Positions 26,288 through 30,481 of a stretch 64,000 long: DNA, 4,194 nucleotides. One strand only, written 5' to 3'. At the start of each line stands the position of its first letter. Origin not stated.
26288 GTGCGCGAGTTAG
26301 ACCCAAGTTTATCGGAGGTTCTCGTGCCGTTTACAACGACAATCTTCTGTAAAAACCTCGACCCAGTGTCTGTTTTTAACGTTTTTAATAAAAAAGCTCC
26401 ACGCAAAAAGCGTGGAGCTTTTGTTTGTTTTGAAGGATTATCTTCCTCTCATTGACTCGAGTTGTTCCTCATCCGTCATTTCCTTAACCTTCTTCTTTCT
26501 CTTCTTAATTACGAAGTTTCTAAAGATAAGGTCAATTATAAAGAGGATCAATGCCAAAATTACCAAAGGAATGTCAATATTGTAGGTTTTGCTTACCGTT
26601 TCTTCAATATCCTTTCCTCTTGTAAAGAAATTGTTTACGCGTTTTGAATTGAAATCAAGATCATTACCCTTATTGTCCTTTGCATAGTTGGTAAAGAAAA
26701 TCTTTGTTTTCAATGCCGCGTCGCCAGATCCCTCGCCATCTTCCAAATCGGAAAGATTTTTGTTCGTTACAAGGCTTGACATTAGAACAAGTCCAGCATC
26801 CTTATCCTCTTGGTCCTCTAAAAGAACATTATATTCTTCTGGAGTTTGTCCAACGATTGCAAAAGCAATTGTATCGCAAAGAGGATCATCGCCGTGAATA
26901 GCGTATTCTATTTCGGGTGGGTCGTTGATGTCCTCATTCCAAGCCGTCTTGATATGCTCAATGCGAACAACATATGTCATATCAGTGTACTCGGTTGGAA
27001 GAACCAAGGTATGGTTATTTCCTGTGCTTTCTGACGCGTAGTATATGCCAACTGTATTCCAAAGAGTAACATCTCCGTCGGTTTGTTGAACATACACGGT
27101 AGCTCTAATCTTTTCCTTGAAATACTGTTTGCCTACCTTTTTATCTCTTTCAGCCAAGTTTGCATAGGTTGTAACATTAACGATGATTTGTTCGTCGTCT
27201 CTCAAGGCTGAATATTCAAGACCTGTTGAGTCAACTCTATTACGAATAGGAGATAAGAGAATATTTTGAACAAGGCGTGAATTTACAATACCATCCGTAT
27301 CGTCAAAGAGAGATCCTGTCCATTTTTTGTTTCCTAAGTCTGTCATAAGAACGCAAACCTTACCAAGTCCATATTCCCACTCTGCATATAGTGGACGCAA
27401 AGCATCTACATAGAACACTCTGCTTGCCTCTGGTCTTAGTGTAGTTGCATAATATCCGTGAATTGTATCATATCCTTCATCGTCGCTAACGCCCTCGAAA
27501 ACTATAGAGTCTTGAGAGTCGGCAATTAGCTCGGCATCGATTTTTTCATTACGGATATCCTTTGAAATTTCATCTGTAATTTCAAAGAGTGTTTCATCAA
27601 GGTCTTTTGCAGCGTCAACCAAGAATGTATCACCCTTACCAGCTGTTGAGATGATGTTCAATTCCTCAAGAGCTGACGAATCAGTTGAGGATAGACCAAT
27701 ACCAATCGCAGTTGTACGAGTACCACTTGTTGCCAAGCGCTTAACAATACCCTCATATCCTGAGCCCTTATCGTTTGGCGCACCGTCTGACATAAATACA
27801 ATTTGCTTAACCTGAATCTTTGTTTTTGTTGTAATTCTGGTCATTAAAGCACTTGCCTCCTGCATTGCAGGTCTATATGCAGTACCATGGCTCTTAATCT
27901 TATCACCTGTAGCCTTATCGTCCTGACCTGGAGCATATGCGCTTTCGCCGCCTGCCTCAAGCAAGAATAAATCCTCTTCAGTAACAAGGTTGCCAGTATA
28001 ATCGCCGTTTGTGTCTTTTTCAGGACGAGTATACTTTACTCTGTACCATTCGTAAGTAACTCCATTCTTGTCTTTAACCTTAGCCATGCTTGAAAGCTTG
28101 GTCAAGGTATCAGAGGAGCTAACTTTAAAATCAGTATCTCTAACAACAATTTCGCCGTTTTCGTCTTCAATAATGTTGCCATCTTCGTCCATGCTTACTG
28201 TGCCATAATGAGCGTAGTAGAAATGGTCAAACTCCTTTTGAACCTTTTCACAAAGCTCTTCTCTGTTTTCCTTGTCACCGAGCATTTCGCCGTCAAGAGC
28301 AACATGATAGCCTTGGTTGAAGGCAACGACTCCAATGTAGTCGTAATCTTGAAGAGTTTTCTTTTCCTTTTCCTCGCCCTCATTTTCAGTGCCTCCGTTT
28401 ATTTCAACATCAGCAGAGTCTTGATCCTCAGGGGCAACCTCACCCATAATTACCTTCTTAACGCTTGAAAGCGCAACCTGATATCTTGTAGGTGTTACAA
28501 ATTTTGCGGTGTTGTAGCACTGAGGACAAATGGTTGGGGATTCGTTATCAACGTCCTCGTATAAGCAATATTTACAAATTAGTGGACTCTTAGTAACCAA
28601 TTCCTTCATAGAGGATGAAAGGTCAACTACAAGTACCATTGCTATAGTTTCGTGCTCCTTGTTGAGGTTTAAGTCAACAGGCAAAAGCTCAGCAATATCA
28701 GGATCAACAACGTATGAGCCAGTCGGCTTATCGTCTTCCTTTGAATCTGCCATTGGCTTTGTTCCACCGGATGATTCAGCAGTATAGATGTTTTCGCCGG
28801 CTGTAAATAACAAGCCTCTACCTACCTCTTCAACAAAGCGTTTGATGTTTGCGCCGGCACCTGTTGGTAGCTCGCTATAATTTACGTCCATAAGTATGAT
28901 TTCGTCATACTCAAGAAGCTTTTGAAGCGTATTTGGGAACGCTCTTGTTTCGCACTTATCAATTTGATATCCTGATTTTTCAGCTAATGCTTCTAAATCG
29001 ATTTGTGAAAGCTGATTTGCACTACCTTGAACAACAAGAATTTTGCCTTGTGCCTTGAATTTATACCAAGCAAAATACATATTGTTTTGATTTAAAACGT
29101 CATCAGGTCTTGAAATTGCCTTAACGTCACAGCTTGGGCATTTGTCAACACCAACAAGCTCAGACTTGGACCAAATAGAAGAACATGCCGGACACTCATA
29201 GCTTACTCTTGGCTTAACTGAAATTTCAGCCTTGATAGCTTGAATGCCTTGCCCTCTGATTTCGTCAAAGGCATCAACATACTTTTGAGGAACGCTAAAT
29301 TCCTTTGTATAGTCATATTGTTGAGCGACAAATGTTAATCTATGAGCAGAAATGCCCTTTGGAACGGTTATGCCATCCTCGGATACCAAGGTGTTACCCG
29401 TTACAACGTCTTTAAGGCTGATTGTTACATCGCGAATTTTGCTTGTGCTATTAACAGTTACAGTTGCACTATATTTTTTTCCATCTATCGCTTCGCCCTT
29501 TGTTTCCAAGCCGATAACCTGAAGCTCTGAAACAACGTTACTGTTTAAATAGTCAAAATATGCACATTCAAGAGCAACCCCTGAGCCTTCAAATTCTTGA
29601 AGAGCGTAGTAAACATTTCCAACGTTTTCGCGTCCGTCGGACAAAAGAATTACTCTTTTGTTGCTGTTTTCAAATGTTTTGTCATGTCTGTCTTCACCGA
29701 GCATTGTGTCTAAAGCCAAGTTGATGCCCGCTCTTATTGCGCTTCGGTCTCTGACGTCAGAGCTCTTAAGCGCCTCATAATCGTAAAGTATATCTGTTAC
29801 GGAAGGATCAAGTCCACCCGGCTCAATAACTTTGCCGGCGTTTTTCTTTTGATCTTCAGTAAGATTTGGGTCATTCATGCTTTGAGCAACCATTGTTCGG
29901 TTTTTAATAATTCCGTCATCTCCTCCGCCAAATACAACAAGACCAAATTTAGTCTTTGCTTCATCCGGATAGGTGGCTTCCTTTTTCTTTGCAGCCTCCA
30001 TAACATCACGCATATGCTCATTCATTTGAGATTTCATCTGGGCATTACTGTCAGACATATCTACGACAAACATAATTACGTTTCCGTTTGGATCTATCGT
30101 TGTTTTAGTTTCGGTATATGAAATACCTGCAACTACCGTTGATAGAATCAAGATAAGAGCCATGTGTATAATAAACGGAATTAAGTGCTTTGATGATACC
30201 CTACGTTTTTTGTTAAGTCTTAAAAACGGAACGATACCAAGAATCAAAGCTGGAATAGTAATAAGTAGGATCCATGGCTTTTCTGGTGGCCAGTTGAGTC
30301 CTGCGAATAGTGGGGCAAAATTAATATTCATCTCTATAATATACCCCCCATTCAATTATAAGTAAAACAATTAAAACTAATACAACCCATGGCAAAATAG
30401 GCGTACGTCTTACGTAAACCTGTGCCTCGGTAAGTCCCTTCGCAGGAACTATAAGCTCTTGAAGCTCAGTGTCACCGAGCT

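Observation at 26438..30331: ~1300-aa double-vWA membrane protein with two Cys4 zinc ribbons inserted into a domain predicted to be extracytoplasmic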

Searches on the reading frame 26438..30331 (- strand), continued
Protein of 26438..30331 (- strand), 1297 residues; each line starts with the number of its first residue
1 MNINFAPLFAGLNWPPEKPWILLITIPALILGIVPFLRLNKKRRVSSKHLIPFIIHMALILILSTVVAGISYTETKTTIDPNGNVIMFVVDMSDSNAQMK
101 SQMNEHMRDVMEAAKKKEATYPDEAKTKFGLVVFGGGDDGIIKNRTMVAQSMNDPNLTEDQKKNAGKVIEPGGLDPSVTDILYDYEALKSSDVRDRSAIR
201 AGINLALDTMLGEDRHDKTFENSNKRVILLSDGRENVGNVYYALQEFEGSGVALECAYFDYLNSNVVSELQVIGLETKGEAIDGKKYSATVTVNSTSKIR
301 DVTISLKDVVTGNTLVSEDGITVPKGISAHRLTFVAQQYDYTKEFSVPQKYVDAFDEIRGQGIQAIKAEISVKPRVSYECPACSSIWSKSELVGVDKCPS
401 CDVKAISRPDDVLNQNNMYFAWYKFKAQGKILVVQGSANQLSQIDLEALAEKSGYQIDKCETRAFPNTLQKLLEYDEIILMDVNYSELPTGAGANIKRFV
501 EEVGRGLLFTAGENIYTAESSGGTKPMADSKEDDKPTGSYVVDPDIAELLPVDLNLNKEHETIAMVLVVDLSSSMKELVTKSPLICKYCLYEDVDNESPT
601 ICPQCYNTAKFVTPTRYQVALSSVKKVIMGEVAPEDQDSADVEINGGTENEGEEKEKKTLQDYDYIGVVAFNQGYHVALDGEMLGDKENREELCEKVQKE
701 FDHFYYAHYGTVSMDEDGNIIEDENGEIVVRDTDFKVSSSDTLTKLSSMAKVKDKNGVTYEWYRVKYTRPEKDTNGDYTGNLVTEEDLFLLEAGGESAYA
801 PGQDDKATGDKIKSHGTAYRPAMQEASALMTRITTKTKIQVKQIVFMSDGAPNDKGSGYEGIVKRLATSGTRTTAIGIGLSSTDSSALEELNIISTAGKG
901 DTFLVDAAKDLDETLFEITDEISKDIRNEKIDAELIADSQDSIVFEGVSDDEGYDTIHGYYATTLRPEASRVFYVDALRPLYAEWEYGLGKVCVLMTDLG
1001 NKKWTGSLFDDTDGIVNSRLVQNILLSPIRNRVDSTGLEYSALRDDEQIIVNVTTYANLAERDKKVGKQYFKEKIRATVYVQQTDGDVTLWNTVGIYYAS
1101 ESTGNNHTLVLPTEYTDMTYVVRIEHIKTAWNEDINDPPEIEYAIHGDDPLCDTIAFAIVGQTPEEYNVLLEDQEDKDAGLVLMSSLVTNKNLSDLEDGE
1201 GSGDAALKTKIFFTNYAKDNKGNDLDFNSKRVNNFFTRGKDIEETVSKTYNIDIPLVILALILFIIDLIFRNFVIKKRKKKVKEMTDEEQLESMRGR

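Call 45: fold_search(model_id=the predicted structure, library=pdb)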
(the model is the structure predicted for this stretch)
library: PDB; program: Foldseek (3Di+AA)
matches with E <= 10: 1594; with E <= 0.001: 143
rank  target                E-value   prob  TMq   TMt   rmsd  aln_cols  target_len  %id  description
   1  4cnb_A                2.3e-07  1.00  0.12  0.35  40.7       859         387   10  Structure of proximal thread matrix protein 1 (PTMP1) from the mussel byssus - Crystal form 2 (released 2014-03-12)
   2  4cn9_B                3.0e-07  1.00  0.13  0.35  40.6       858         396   10  structure of proximal thread matrix protein 1 (PTMP1) from the mussel byssus with zinc occupied MIDAS motif (released 2014-03-12)
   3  4cn9_A                3.5e-07  1.00  0.13  0.35  40.2       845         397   10  structure of proximal thread matrix protein 1 (PTMP1) from the mussel byssus with zinc occupied MIDAS motif (released 2014-03-12)
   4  4cn8                  5.8e-07  1.00  0.12  0.35  40.6       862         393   10  Structure of proximal thread matrix protein 1 (PTMP1) from the mussel byssus (released 2014-03-12)
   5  4cnb_B                8.5e-07  1.00  0.12  0.33  41.2       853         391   10  Structure of proximal thread matrix protein 1 (PTMP1) from the mussel byssus - Crystal form 2 (released 2014-03-12)
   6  3ibs_A                9.5e-07  1.00  0.13  0.69   8.2       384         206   11  Crystal structure of conserved hypothetical protein BatB from Bacteroides thetaiotaomicron (released 2009-08-25)
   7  3ibs_B                2.4e-06  1.00  0.13  0.69   7.5       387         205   11  Crystal structure of conserved hypothetical protein BatB from Bacteroides thetaiotaomicron (released 2009-08-25)
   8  4jdu                  5.4e-06  1.00  0.13  0.68   8.5       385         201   11  The crystal structure of an aerotolerance-related membrane protein from Bacteroides fragilis NCTC 9343 with multiple mut (released 2013-03-27)
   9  8ebt_E                2.0e-05  1.00  0.14  0.40   5.6       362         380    8  XPA repositioning Core7 of TFIIH relative to XPC-DNA lesion (Cy5) (released 2023-04-19)
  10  9hll_A                2.4e-05  1.00  0.10  0.54   6.3       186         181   17  murine aM I-domain in complex with nanobody aCR3 (released 2025-12-17)
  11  9rma_A                2.5e-05  1.00  0.10  0.54   6.2       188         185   16  Cryo-EM structure of alphaM I-domain:C3d-anti-CR3-Nb complex focused refinement from the alphaM/beta2:C3d-anti-CR3-Nb  (released 2026-03-25)
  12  5x7g                  2.5e-05  0.51  0.08  0.13  34.4      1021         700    9  Crystal Structure of Paenibacillus sp. 598K cycloisomaltooligosaccharide glucanotransferase (released 2017-04-26)
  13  8ebu_E                2.6e-05  1.00  0.14  0.40   5.4       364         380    8  XPC release from Core7-XPA-DNA (Cy5) (released 2023-04-19)
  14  4rck_A                2.6e-05  1.00  0.07  0.34  20.5       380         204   11  Crystal Structure of Uncharacterized Membrane Spanning Protein from Vibrio fischeri (released 2014-11-26)
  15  8dl0_C                2.9e-05  0.95  0.07  0.19  16.8       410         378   10  CryoEM structure of the nucleotide-free and open channel A.aeolicus WzmWzt transporter (released 2022-09-21)
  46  3idu_A                2.2e-04  1.00  0.08  0.65   7.0       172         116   10  Crystal Structure of the CARDB domain of the PF1109 protein in complex with di-metal ions from Pyrococcus furiosus, No (released 2009-08-04)
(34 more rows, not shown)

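Call 61: find_encoding_contigs(protein=P0001, flank=1000, max_places=4)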
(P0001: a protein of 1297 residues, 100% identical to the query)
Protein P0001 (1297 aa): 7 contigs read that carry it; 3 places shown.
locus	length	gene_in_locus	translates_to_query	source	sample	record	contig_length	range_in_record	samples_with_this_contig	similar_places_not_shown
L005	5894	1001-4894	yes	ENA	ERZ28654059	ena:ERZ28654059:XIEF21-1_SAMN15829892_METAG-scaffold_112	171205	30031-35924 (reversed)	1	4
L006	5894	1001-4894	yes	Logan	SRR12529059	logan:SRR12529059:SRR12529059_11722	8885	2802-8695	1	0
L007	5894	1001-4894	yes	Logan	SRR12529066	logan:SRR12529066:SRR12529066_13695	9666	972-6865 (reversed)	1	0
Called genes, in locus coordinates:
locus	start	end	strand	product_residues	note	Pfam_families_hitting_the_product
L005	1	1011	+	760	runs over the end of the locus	PF07584:BatA (weak), PF13519:VWA_2 (faint)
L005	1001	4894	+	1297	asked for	PF00092:VWA (faint), PF13519:VWA_2 (faint)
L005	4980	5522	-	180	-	PF04260:DUF436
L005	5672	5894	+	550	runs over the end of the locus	PF01676:Metalloenzyme, PF06415:iPGM_N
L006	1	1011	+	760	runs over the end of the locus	PF07584:BatA (weak), PF13519:VWA_2 (faint)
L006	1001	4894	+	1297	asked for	PF00092:VWA (faint), PF13519:VWA_2 (faint)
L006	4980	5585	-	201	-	PF04260:DUF436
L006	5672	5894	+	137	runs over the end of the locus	?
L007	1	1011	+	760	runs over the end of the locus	PF07584:BatA (weak), PF13519:VWA_2 (faint)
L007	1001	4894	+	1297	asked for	PF00092:VWA (faint), PF13519:VWA_2 (faint)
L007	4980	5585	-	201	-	PF04260:DUF436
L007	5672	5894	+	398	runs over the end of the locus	?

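Call 69: search_protein_families(library=padloc, proteins=[window:26438-30331:-], max_evalue=0.001)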
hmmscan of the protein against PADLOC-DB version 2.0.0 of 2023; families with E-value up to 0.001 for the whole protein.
window:26438-30331:- (1297 aa): 0 families

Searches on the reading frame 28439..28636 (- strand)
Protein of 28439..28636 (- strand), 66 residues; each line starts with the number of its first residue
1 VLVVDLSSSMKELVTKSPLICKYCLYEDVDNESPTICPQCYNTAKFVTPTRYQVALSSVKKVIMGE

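Call 47: search_solved_structures(query=window:28439-28636:-, max_evalue=10, show_alignments=3)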
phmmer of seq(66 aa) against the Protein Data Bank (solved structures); distinct sequences matched with E-value up to 10: 3.
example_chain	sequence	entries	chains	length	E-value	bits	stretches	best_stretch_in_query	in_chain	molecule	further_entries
2d8s_A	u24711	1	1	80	2.9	11.8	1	10-48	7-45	cellular modulator of immune recognition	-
2l03_A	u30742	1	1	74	3.2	11.7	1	19-61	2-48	Ly-6/neurotoxin-like protein 1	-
9p40_A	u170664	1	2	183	3.4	11.6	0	6-42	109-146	MEKK1 SWIM and RING Domains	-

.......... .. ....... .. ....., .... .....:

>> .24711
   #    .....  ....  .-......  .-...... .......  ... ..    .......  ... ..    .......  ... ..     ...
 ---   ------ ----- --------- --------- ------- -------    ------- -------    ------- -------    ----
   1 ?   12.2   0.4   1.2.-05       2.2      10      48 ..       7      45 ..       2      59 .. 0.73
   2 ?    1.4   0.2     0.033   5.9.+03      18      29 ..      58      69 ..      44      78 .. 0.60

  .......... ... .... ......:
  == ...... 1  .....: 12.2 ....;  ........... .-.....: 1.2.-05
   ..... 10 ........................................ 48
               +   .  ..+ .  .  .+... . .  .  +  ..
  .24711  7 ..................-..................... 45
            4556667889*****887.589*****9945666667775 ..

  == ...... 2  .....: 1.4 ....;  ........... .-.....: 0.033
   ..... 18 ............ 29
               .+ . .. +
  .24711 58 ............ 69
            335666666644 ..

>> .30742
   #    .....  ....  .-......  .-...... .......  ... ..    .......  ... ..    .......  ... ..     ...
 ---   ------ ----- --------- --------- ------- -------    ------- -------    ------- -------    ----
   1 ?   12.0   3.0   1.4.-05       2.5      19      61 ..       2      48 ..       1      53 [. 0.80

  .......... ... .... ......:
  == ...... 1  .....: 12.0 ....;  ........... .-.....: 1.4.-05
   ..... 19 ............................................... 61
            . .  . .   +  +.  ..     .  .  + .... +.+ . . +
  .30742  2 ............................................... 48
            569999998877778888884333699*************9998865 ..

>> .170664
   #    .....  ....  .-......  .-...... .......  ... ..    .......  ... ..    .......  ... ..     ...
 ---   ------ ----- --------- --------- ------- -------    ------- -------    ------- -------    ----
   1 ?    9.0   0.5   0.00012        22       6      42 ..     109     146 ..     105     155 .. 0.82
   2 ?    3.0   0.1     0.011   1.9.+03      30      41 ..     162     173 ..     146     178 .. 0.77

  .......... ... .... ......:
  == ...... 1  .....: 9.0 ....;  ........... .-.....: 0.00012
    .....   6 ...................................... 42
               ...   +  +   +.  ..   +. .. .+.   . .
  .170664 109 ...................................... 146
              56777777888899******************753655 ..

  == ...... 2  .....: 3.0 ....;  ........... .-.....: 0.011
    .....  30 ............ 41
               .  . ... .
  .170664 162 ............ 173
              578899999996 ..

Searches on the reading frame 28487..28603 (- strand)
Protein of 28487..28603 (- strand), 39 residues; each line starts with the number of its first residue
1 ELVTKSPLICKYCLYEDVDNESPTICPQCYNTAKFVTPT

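Call 62: predict_structure(alignment_id=A3)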
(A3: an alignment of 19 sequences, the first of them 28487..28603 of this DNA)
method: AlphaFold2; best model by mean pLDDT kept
length: 39 residues; sequences in the alignment: 19
mean_pLDDT: 73.1   pTM: 0.43
mean pLDDT of the five models: 73.1, 70.6, 70.4, 70.3, 58.8
residues with pLDDT >= 90: 0; 70-90: 28; 50-70: 9; < 50: 2
segments of 3 or more residues with pLDDT < 50: none
pLDDT, mean of each block of 10 residues (from residue 1): 63 78 80 71
secondary structure, 60 per line:
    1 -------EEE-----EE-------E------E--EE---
elements in order: E8-10

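Call 64: fold_search(model_id=the predicted structure, library=pdb)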
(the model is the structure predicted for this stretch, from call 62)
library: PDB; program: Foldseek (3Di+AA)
matches with E <= 10: 199; with E <= 0.001: 0
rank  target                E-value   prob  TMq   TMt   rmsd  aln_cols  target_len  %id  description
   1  7pwg_m                2.7e-01  0.77  0.61  0.50   2.2        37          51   19  Cryo-EM structure of large subunit of Giardia lamblia ribosome at 2.7 A resolution (released 2022-04-20)
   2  8q67_E                3.4e-01  0.38  0.49  0.05   3.9        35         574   26  Crystal structure of a homohexameric MCM from M. acidophilum (released 2025-03-12)
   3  8q67_D                4.0e-01  0.33  0.49  0.05   3.8        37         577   24  Crystal structure of a homohexameric MCM from M. acidophilum (released 2025-03-12)
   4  8fru_m                5.8e-01  0.44  0.50  0.41   2.2        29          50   24  60S subunit of the Giardia lamblia 80S ribosome (released 2024-01-31)
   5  8q67_C                5.8e-01  0.28  0.49  0.05   3.8        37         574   24  Crystal structure of a homohexameric MCM from M. acidophilum (released 2025-03-12)
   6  8q67_F                6.8e-01  0.28  0.49  0.05   3.5        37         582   24  Crystal structure of a homohexameric MCM from M. acidophilum (released 2025-03-12)
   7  5o6t_B                8.6e-01  0.25  0.50  0.36   3.5        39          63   15  BIRC4 RING in complex with dimeric ubiquitin variant (released 2017-11-01)
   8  7qiw_o                1.1e+00  0.33  0.59  0.48   3.2        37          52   11  Specific features and methylation sites of a plant ribosome. 60S ribosomal subunit. (released 2022-07-13)
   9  8jiv_Cm               1.1e+00  0.30  0.56  0.47   3.3        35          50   11  Atomic structure of wheat ribosome reveals unique features of the plant ribosomes (released 2024-03-27)
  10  9bh5_Cm               1.1e+00  0.30  0.57  0.48   3.2        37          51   14  High-resolution C. elegans 80S ribosome structure - class 1 (released 2024-09-04)
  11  9h3g_Ga               1.2e+00  0.33  0.59  0.48   3.2        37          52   11  Structure of the Arabidopsis thaliana 80S ribosome in complex with P- and E-site tRNAs and mRNA (released 2026-02-04)
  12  8bsi_Ls               1.3e+00  0.35  0.59  0.54   2.3        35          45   20  Giardia ribosome chimeric hybrid-like GDP+Pi bound state (B1) (released 2023-03-15)
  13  5af6_I                1.3e+00  0.30  0.49  0.63   1.8        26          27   31  Structure of Lys33-linked diUb bound to Trabid NZF1 (released 2015-03-25)
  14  5af6_G                1.3e+00  0.28  0.48  0.59   1.9        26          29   31  Structure of Lys33-linked diUb bound to Trabid NZF1 (released 2015-03-25)
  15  7mns_B                1.3e+00  0.28  0.50  0.51   2.3        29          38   31  Crystal Structure of the ZnF4 of Nucleoporin NUP358/RanBP2 in complex with Ran-GDP (released 2022-06-15)
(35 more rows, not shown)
